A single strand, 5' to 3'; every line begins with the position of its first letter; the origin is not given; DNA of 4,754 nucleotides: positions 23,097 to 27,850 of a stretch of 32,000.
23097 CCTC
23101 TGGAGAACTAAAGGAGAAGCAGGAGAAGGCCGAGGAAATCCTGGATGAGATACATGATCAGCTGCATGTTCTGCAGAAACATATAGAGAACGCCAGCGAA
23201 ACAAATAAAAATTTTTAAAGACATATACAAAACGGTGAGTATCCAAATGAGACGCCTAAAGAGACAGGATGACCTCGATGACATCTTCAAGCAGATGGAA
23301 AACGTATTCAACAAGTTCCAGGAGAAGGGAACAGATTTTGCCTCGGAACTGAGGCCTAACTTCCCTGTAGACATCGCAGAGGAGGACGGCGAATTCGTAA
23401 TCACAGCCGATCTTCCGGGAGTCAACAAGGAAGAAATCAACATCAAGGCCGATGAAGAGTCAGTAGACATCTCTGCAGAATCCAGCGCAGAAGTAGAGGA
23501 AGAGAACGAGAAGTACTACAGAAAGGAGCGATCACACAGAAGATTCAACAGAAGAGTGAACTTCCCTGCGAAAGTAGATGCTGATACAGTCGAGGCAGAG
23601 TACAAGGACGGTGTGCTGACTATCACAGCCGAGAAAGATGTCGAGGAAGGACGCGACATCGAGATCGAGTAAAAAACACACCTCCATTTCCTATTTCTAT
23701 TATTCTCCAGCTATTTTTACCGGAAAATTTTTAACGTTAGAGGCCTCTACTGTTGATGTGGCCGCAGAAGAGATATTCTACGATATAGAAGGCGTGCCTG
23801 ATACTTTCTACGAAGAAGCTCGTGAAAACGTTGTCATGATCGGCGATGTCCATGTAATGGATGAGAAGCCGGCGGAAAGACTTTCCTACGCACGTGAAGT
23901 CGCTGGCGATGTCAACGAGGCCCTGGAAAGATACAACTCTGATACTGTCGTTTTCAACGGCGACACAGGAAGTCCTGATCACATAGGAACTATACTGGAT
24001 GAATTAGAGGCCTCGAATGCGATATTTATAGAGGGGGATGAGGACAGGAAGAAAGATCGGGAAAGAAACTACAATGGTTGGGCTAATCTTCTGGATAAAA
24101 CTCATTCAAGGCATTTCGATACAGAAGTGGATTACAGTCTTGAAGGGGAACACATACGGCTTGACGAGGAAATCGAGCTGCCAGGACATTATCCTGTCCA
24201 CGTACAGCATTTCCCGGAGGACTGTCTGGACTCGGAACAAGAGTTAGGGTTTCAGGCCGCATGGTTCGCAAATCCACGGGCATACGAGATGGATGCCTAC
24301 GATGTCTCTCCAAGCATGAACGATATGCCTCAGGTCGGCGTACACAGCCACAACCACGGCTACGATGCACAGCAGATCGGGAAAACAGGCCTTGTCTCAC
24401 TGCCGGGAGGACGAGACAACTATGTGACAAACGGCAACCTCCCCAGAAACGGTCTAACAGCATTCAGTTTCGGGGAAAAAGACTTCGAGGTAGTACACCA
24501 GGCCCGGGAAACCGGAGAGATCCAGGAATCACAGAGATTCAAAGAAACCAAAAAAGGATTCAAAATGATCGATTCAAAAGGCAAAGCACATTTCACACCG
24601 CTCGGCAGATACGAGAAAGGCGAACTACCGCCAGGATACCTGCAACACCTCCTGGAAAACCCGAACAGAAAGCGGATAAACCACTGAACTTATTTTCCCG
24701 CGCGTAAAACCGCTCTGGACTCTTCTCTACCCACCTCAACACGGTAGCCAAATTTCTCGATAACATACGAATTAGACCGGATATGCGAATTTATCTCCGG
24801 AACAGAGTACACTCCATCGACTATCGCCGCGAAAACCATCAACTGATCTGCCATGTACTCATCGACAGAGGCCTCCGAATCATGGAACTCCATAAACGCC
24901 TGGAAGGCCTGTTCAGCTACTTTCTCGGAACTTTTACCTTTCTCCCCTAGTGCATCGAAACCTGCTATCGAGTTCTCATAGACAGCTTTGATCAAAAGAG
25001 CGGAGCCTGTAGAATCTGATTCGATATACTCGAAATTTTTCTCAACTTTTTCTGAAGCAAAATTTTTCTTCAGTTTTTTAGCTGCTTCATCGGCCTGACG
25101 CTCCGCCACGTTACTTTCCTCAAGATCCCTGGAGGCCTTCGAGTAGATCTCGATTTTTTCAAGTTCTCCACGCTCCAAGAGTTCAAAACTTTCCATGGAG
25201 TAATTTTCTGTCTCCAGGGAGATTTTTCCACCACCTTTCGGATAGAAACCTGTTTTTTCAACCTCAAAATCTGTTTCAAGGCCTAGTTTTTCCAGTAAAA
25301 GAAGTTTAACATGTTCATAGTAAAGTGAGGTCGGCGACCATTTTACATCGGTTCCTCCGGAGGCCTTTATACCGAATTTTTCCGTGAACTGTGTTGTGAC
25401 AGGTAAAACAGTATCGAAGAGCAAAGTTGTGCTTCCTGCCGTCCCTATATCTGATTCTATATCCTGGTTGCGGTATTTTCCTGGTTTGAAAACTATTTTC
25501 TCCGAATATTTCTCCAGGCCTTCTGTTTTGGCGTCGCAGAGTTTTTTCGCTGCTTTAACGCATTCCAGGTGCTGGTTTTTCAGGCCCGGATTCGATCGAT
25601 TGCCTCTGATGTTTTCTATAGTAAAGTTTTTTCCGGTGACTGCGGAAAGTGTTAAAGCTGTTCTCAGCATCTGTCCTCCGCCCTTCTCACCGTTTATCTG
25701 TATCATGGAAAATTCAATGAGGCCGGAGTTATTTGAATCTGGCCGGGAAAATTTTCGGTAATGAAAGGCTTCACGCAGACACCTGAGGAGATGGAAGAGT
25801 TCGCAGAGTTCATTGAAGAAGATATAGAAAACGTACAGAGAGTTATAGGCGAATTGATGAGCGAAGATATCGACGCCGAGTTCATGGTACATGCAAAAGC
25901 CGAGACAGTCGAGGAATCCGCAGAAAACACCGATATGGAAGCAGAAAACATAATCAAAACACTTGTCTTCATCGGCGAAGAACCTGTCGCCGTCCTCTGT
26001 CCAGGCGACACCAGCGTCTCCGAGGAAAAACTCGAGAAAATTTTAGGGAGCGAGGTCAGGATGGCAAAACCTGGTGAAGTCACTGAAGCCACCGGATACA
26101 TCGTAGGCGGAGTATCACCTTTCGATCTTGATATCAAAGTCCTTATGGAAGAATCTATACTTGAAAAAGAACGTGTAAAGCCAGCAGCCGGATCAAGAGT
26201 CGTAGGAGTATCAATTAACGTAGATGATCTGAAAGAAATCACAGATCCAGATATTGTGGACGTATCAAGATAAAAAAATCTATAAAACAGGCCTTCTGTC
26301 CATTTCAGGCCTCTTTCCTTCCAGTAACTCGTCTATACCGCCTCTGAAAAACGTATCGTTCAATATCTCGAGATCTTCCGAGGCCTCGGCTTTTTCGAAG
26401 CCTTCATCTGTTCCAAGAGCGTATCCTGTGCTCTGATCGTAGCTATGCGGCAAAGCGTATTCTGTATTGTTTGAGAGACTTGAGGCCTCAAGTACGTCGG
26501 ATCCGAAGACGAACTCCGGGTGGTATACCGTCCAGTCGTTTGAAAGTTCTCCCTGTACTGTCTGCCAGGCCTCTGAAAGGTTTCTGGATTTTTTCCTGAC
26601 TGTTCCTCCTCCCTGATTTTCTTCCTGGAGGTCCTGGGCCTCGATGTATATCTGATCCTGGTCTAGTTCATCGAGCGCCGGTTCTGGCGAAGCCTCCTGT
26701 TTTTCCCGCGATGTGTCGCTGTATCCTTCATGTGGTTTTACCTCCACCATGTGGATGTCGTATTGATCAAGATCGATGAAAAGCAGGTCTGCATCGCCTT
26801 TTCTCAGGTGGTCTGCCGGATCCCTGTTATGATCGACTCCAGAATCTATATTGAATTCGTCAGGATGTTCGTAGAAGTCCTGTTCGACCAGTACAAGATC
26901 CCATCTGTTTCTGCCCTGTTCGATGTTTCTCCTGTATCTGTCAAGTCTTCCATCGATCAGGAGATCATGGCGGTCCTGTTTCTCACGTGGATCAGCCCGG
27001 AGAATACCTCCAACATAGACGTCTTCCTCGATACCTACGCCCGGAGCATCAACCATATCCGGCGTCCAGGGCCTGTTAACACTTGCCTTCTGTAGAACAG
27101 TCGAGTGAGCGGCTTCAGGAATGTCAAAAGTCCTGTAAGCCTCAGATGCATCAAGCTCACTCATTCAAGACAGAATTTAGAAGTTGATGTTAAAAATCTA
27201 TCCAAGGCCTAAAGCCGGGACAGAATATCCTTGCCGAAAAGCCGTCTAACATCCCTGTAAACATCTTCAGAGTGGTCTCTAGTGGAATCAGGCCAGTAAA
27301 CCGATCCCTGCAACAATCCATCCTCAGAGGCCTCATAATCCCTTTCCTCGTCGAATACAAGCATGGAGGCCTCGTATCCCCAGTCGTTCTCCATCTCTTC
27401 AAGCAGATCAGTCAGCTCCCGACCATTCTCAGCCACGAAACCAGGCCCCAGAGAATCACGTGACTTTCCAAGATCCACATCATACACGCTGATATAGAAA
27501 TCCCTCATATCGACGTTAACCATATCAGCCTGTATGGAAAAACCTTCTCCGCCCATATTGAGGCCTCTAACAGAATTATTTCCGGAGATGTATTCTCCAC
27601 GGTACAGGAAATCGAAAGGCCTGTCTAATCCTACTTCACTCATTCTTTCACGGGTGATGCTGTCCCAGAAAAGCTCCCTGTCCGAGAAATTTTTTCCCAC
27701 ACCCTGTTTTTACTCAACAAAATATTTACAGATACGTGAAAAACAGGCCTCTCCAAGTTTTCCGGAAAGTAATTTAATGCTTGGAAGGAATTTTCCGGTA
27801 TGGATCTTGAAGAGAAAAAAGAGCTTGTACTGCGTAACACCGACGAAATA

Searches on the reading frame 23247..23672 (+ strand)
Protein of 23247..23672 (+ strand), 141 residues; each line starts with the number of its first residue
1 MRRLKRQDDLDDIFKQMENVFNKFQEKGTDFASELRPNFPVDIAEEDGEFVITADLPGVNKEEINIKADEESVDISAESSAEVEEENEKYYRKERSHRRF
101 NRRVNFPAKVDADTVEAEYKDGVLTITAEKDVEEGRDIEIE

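Call 66: search_protein_families(library=pfam, max_evalue=0.001, proteins=[window:23247-23672:+])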
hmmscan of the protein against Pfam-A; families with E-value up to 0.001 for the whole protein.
window:23247-23672:+ (141 aa): 2 families
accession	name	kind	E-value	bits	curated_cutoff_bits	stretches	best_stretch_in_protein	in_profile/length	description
PF00011.27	HSP20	-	5.5e-24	84.7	20.8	1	42-140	1-101/102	Hsp20/alpha crystallin family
PF17886.7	ArsA_HSP20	-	9e-07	28.8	22.5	1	47-127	1-62/63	HSP20-like domain found in ArsA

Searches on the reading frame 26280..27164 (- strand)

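Call 4: search_protein_families(library=pfam, proteins=[window:26280-27164:-], max_evalue=1)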
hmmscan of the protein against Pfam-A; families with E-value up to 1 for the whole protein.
window:26280-27164:- (294 aa): 1 family
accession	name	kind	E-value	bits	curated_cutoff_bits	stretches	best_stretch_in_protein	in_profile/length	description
PF20519.4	Polycystin_dom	-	0.032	14.2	23.6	1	183-269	72-146/199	Polycystin domain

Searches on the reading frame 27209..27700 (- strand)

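Call 4: search_protein_families(library=pfam, proteins=[window:27209-27700:-], max_evalue=1)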
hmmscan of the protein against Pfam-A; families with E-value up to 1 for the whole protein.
window:27209-27700:- (163 aa): 1 family
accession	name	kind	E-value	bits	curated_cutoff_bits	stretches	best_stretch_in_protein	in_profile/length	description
PF06236.17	MelC1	-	0.27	11.8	27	1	26-62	33-72/115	Tyrosinase co-factor MelC1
